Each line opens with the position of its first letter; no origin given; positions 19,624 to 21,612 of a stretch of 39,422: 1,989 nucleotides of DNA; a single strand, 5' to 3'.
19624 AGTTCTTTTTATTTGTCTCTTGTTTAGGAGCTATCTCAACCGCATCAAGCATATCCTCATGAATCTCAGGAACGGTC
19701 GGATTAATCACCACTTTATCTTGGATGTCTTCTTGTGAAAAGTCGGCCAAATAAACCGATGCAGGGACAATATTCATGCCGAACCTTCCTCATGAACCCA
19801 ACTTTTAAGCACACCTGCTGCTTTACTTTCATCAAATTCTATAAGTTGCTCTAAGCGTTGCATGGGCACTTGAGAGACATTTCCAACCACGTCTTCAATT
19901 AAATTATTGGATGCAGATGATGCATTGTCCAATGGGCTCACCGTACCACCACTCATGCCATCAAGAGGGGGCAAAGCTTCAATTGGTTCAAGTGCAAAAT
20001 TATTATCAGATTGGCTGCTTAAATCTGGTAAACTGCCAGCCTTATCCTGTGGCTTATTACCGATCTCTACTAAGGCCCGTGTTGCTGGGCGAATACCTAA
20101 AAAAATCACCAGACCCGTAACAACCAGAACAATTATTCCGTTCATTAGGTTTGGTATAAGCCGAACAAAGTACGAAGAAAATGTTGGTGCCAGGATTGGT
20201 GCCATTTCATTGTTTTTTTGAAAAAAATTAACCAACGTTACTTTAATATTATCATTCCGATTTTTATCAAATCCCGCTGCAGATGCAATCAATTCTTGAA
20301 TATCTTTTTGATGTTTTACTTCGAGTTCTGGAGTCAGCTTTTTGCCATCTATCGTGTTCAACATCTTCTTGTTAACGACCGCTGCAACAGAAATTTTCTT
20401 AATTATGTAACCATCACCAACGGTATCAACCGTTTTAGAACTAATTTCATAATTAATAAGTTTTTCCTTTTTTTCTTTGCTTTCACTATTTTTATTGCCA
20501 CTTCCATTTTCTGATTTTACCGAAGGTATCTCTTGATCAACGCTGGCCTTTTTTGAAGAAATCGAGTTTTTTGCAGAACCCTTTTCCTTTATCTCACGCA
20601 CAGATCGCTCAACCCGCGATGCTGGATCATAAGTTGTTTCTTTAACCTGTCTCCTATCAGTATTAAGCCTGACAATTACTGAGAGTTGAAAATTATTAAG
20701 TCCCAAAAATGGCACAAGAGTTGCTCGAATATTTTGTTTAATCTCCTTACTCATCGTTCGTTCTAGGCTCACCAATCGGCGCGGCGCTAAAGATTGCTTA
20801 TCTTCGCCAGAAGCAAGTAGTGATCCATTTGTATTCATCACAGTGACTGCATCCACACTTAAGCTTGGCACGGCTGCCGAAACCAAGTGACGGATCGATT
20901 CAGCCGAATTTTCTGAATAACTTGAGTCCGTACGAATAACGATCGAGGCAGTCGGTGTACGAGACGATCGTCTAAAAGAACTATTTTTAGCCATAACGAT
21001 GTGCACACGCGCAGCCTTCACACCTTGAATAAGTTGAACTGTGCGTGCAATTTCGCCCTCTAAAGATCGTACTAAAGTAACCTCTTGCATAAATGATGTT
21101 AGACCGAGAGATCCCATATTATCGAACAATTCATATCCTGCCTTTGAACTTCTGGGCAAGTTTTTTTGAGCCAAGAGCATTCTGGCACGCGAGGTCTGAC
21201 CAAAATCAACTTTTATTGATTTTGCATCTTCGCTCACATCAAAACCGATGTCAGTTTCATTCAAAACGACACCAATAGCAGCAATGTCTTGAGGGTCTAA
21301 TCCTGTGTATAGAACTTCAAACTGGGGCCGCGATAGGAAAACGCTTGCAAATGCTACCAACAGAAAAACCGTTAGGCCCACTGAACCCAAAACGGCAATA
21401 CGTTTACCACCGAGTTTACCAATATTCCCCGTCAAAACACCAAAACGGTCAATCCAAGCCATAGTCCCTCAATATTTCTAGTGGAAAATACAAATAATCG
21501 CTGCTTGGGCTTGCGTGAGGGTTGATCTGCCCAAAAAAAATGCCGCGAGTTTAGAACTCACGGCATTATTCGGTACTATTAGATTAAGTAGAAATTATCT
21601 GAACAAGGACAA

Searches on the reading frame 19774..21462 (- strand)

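Call 68: search_protein_families(library=pfam, proteins=[window:19774-21462:-])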
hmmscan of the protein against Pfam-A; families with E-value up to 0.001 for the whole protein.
window:19774-21462:- (562 aa): 2 families
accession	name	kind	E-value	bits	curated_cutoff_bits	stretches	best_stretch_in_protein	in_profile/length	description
PF01514.23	YscJ_FliF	-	2.8e-51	174.4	24.4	1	44-217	2-178/179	Secretory protein of YscJ/FliF family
PF08345.17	YscJ_FliF_C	-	4.3e-27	95.8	23.8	1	249-413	1-147/147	Flagellar M-ring protein C-terminal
